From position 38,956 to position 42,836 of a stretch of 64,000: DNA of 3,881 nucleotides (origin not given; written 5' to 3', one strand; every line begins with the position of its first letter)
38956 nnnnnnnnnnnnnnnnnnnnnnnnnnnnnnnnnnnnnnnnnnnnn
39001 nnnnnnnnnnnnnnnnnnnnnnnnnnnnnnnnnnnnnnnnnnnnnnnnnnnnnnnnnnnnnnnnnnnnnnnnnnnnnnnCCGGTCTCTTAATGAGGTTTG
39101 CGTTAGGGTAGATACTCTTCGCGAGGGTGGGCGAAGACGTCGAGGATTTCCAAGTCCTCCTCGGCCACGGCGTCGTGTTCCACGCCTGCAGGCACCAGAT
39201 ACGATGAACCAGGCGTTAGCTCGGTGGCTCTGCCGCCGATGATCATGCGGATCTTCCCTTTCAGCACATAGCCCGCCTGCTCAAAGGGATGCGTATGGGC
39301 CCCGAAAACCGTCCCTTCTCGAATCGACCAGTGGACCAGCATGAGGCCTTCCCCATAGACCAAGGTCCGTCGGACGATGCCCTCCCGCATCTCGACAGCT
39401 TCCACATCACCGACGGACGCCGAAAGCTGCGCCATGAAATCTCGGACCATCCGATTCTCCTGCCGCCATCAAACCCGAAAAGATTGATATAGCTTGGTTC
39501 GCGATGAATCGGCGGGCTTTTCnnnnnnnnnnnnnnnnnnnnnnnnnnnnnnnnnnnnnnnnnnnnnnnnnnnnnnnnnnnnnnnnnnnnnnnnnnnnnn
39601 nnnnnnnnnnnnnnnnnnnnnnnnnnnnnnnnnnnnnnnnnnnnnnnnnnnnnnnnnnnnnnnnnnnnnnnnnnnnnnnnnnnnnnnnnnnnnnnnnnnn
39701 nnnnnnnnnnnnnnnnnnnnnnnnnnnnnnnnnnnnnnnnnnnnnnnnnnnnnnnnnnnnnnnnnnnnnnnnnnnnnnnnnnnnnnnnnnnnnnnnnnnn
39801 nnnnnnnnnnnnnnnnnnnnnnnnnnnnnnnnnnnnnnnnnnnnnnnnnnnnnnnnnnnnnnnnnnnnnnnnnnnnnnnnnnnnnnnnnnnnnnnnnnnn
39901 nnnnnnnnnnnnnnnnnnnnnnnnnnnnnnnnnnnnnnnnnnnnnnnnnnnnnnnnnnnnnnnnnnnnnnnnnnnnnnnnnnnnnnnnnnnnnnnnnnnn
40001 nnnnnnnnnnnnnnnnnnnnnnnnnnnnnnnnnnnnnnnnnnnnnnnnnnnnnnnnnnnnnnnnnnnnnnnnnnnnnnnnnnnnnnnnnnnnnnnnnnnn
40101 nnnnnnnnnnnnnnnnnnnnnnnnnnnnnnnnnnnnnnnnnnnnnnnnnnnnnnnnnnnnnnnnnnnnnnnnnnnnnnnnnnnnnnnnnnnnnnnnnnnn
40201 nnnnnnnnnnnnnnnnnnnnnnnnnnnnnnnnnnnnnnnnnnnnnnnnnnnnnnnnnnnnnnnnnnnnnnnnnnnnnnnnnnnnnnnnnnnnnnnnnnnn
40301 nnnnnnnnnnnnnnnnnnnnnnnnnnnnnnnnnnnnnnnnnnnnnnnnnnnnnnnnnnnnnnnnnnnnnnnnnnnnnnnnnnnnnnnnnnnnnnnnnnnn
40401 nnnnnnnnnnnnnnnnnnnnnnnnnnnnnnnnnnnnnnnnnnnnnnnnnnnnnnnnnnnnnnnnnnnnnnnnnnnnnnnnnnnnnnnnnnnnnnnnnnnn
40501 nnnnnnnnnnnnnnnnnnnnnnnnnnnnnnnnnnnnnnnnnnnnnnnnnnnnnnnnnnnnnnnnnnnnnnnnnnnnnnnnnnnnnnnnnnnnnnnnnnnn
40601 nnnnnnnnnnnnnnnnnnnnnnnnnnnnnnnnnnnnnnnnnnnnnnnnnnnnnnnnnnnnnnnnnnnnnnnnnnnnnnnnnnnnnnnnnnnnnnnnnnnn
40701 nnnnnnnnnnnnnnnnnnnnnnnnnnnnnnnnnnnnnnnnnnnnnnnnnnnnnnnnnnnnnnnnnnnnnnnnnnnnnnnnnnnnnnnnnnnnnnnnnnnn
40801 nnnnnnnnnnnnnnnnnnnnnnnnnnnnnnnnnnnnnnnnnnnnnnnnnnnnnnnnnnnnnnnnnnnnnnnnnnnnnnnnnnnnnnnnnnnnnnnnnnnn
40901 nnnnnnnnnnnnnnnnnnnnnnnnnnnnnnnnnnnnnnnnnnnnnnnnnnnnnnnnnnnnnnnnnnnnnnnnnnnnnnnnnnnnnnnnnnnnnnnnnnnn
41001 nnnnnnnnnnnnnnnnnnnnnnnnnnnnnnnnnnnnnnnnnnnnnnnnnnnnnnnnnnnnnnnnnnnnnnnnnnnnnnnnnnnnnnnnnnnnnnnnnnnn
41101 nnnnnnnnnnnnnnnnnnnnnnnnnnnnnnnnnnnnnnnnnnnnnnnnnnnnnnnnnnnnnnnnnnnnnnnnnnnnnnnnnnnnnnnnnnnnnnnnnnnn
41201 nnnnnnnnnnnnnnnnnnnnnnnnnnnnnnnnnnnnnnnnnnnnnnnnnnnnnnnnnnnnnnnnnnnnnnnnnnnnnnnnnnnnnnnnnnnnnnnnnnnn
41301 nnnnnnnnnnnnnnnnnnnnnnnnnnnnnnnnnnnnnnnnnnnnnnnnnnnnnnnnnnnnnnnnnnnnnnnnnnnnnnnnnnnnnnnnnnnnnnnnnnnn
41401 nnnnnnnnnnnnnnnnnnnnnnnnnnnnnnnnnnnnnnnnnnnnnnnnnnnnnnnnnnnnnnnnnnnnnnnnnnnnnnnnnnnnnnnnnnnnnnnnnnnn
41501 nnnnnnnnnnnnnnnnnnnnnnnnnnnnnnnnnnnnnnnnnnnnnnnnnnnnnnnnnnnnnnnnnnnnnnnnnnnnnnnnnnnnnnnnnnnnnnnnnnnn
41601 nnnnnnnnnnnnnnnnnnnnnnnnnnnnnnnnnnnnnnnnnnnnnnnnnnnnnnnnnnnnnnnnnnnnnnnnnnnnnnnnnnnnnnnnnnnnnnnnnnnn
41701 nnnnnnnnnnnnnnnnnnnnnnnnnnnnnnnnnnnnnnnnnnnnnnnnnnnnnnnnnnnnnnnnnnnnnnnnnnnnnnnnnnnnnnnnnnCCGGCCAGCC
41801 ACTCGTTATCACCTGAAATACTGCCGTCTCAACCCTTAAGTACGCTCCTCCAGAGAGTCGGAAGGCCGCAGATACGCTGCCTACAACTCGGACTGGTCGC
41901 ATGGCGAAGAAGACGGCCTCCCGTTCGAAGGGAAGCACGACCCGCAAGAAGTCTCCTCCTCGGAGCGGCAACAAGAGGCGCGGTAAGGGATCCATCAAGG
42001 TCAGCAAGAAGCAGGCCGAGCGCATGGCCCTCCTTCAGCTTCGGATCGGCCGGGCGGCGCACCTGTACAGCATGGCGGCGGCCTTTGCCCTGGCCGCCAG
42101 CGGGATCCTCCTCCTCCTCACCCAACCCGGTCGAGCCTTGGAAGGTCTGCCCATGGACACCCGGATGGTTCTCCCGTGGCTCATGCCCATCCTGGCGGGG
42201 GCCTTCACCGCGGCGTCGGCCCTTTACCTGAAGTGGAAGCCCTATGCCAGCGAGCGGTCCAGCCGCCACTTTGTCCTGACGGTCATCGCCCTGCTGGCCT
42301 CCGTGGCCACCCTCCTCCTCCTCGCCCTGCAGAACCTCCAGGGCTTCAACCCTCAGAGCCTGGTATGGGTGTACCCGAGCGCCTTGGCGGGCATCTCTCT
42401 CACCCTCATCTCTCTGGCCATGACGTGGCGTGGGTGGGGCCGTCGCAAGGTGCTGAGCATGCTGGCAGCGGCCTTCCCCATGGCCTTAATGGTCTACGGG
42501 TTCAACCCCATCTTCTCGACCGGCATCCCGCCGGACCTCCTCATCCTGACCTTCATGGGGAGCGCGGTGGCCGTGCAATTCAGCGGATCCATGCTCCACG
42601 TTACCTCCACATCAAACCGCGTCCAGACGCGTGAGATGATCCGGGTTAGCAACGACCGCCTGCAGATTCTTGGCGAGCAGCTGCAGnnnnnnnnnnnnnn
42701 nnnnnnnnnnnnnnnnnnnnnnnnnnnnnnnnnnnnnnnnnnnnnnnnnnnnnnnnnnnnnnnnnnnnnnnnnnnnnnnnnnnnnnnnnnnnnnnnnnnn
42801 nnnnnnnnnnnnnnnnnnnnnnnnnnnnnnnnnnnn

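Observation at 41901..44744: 947-aa membrane-tethered giant coiled coil ending in a KaiC/RecA-like domain with degenerate Walker A and B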

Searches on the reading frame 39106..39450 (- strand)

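Call 75: search_protein_families(library=pfam, proteins=[window:39106-39450:-], max_evalue=0.00001)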
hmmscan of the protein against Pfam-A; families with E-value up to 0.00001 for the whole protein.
window:39106-39450:- (115 aa): 2 families
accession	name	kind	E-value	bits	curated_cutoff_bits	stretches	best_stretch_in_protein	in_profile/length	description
PF07883.17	Cupin_2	-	3.7e-16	59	27.2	1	40-106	2-70/70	Cupin domain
PF02311.25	AraC_binding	-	1.6e-08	34.8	21.1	1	46-99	13-66/135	AraC-like ligand binding domain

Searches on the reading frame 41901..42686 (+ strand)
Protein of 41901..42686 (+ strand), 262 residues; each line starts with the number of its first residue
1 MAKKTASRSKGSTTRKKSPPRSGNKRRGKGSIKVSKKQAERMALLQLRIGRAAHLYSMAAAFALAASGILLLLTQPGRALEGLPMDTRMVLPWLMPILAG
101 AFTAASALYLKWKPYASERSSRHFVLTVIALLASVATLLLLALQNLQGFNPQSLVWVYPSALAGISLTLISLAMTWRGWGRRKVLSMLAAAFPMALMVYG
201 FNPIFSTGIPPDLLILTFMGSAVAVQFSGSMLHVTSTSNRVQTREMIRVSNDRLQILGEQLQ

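Call 22: search_protein_representatives(alignment_id=A2)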
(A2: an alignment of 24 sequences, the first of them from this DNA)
Query: 24 sequences, 227 profile positions. Proteins with E-value up to 0.001 (for the whole library): 85; up to 1e-10: 69; up to 1e-30: 52. The best 85 are listed.
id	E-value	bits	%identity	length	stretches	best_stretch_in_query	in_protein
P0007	2.4e-95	334.9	-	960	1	2-227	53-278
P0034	4.9e-79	281.5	-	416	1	2-227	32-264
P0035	4.7e-73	262.0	-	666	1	2-227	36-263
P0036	7.5e-73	261.3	-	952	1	3-226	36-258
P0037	9.5e-73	261.0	-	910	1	3-227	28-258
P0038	4.8e-71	255.4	-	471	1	2-227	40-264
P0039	4.5e-70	252.2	-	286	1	2-225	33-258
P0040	4.6e-70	252.2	-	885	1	2-227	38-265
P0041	3.1e-69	249.4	-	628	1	2-226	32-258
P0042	7.2e-69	248.3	-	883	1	2-227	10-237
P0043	1.9e-66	240.3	-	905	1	2-227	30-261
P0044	1.8e-65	237.1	-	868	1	2-227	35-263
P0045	5.0e-65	235.7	-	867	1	2-227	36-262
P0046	2.4e-64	233.5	-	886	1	2-226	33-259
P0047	1.6e-63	230.8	-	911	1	3-227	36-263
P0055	1.6e-59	217.7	-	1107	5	51-197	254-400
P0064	1.6e-55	204.6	-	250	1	6-226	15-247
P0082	1.9e-32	129.2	-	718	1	9-225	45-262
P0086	2.6e-22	95.9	-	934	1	2-226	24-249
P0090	2.0e-18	83.3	-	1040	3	54-197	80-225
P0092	5.0e-18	82.0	-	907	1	4-221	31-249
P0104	2.1e-09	53.7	-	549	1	12-196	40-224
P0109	6.2e-07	45.7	-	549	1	17-197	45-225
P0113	8.2e-06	42.0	-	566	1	17-197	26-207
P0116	1.7e-04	37.7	-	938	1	14-224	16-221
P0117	9.3e-04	35.3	-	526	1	54-197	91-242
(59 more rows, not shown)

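Call 24: search_protein_families(library=pfam, proteins=[P0055, P0090, P0104, P0109, P0113, P0116, P0117, P0086, P0092, P0082], max_evalue=0.001)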
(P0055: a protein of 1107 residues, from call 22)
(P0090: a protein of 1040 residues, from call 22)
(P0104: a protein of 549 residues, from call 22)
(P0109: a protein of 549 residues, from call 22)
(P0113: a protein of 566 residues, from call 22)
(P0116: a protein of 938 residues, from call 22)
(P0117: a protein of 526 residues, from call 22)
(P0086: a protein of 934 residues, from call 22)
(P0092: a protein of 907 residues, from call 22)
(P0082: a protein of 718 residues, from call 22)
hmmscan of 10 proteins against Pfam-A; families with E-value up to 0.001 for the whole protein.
P0055 (1107 aa): 2 families
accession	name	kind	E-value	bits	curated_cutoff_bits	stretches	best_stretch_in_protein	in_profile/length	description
PF00528.27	BPD_transp_1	-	3.9e-28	98.9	26.4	1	919-1106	1-184/184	Binding-protein-dependent transport system inner membrane component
PF12911.12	OppC_N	-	6.9e-08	32.7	23.9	1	614-646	8-40/53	N-terminal TM domain of oligopeptide transport permease C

P0090 (1040 aa): 2 families
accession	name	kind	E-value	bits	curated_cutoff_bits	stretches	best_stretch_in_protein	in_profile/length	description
PF00528.27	BPD_transp_1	-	6.4e-28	98.2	26.4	1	852-1039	1-184/184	Binding-protein-dependent transport system inner membrane component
PF12911.12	OppC_N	-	2.1e-07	31.2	23.9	1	554-593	1-40/53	N-terminal TM domain of oligopeptide transport permease C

P0104 (549 aa): 1 family
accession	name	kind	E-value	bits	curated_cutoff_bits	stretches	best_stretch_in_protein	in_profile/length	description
PF06745.19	ATPase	-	2.7e-06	27.3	26.6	1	299-391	1-94/231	KaiC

P0109 (549 aa): 2 families
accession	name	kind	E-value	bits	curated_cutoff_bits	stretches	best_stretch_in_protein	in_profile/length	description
PF06745.19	ATPase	-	6.3e-09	36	26.6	1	299-418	1-117/231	KaiC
PF24336.1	DUF7504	-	0.00085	20.3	27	0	355-464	40-153/179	Family of unknown function (DUF7504)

P0113 (566 aa): 1 family
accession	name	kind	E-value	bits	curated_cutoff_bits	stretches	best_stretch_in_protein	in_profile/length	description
PF06745.19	ATPase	-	9e-06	25.7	26.6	1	272-387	1-115/231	KaiC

P0116 (938 aa): 2 families
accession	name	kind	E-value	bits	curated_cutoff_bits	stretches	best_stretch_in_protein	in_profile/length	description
PF06745.19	ATPase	-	1.7e-09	37.8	26.6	1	709-898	1-190/231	KaiC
PF23442.1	DUF7125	-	8.5e-06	25.5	29.1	1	708-780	3-69/207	Family of unknown function (DUF7125)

P0117 (526 aa): 2 families
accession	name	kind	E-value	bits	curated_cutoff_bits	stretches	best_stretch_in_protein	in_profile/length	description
PF00528.27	BPD_transp_1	-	2.6e-30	106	26.4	1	338-525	1-184/184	Binding-protein-dependent transport system inner membrane component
PF12911.12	OppC_N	-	1.9e-07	31.3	23.9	1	36-72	6-42/53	N-terminal TM domain of oligopeptide transport permease C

P0086 (934 aa): 1 family
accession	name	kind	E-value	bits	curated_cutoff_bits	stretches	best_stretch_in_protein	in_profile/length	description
PF06745.19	ATPase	-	1.9e-12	47.5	26.6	1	698-894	2-190/231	KaiC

P0092 (907 aa): 1 family
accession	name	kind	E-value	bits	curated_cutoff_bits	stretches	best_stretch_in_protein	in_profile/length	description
PF06745.19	ATPase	-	1.7e-10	41.1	26.6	1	675-874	7-198/231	KaiC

P0082 (718 aa): 0 families

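Call 35: search_solved_structures(query=A2, max_evalue=10)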
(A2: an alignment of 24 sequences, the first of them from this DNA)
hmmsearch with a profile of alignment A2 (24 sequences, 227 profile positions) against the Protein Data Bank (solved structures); distinct sequences matched with E-value up to 10: 2.
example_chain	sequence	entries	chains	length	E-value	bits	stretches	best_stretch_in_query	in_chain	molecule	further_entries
3jbr_E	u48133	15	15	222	0.4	13.5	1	52-135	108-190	Voltage-dependent calcium channel gamma-1 subunit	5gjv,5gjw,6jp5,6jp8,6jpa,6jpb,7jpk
9pxf_A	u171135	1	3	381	1.1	12.1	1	136-160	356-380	Ammonia monooxygenase subunit B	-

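Call 36: search_protein_families(library=pfam, proteins=[window:41901-42686:+, P0117, P0034, P0039, P0064], max_evalue=10)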
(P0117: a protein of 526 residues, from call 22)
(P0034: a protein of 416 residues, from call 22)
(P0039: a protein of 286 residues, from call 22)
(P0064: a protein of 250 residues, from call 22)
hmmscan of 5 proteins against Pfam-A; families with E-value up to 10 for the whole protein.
window:41901-42686:+ (262 aa): 5 families
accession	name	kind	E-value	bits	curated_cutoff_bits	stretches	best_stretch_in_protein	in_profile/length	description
PF01757.29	Acyl_transf_3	-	0.1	12.1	31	1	62-205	155-289/326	Acyltransferase domain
PF07331.16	TctB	-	2.3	8.8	29.1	1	60-201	4-128/137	Tripartite tricarboxylate transporter TctB family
PF11688.13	DUF3285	-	4.2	7.8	25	1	119-134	20-35/44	Protein of unknown function (DUF3285)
PF09843.14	DUF2070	-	4.3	6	30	1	62-227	22-171/561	Predicted membrane protein (DUF2070)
PF00487.30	FA_desaturase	-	7.5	6.7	29.7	1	93-183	98-193/253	Fatty acid desaturase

P0117 (526 aa): 2 families
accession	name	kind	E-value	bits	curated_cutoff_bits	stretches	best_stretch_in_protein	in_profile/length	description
PF00528.27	BPD_transp_1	-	2.6e-30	106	26.4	1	338-525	1-184/184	Binding-protein-dependent transport system inner membrane component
PF12911.12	OppC_N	-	1.9e-07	31.3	23.9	1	36-72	6-42/53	N-terminal TM domain of oligopeptide transport permease C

P0034 (416 aa): 2 families
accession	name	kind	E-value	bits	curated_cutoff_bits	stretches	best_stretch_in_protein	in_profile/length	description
PF12072.13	RNase_Y_N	-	0.054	13.3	32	1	257-314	81-138/201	RNase Y N-terminal region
PF04102.17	SlyX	-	0.27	12.3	30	1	279-323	14-58/67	SlyX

P0039 (286 aa): 1 family
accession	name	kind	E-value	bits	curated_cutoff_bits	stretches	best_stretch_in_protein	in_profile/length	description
PF11044.13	TMEMspv1-c74-12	-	1.4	9.6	25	0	118-140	3-25/49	Plectrovirus spv1-c74 ORF 12 transmembrane protein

P0064 (250 aa): 1 family
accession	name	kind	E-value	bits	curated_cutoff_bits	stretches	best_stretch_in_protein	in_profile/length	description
PF25147.1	Ribophorin_II_C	-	0.14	13.2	27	1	159-207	15-63/99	Ribophorin_II, C-terminal domain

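Call 39: find_homologous_proteins(query=A2, max_evalue=0.001)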
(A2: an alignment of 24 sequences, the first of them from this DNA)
Query A2 (24 sequences) (227 aa, profile of the alignment): 11 proteins with E <= 0.001 among 8000 candidates.
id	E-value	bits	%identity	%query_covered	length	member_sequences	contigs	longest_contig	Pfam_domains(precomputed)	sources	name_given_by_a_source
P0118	6.4e-85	302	37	100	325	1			-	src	-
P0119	5.3e-84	299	36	100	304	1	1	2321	-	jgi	-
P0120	1.2e-83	298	35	100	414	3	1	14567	PF12072.14,PF27881.1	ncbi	ncbi:MAG: hypothetical protein WA719_00590, partial [Thermoplasmata archaeon]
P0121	5.8e-82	293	35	100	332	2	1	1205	-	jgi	jgi:hypothetical protein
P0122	1.2e-79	285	35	100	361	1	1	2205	-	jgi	jgi:hypothetical protein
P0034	1.5e-78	282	32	99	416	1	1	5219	-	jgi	jgi:hypothetical protein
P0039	1.4e-69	252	35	100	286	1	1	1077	-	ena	-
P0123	1.6e-55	206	34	68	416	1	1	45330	-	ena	-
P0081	1.9e-32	131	40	43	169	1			-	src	-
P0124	8.0e-19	86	58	17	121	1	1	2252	-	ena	-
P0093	3.4e-17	81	84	28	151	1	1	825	PF13347.13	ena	-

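Call 60: find_encoding_contigs(protein=P0117, flank=5000, max_places=2)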
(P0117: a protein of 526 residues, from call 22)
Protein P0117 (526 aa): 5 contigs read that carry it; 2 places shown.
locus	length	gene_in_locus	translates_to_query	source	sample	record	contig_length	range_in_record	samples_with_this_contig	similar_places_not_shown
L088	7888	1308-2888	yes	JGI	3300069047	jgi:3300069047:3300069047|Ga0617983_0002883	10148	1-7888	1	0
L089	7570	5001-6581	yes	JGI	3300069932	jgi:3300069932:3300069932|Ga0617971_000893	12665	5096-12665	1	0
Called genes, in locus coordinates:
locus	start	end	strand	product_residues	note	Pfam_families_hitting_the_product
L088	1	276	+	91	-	?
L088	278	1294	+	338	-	PF00528:BPD_transp_1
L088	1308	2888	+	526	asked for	PF12911:OppC_N, PF00528:BPD_transp_1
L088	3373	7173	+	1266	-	PF00496:SBP_bac_5, PF00801:PKD, PF18911:PKD_4, PF00801:PKD, PF18911:PKD_4, PF00801:PKD, PF18911:PKD_4, PF00801:PKD, +2 more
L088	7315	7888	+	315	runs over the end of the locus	PF00924:MS_channel_2nd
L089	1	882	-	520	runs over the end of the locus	-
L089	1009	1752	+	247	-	PF05763:DUF835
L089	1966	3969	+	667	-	PF00801:PKD (weak), PF18911:PKD_4 (weak)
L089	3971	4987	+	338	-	PF00528:BPD_transp_1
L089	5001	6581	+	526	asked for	PF12911:OppC_N, PF00528:BPD_transp_1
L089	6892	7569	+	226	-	?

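Call 61: find_related_loci(query=P0109, collection=genome_contigs, flank=5000)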
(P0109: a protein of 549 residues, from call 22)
Query P0109 (549 aa) in genome_contigs; peptide patterns used: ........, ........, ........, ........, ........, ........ (x = any residue, [..] = any of these).
157 stretches matched a pattern; 1 encode a relative of the query (tblastn E <= 1e-3); 1 distinct loci.
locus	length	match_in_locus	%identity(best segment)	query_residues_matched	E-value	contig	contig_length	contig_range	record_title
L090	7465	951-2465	54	30-532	5e-153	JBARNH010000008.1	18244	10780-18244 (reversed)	MAG: Thermoplasmata archaeon isolate MFD06118_ilm_asm_bin36 k127_508390, whole genome shotgun sequence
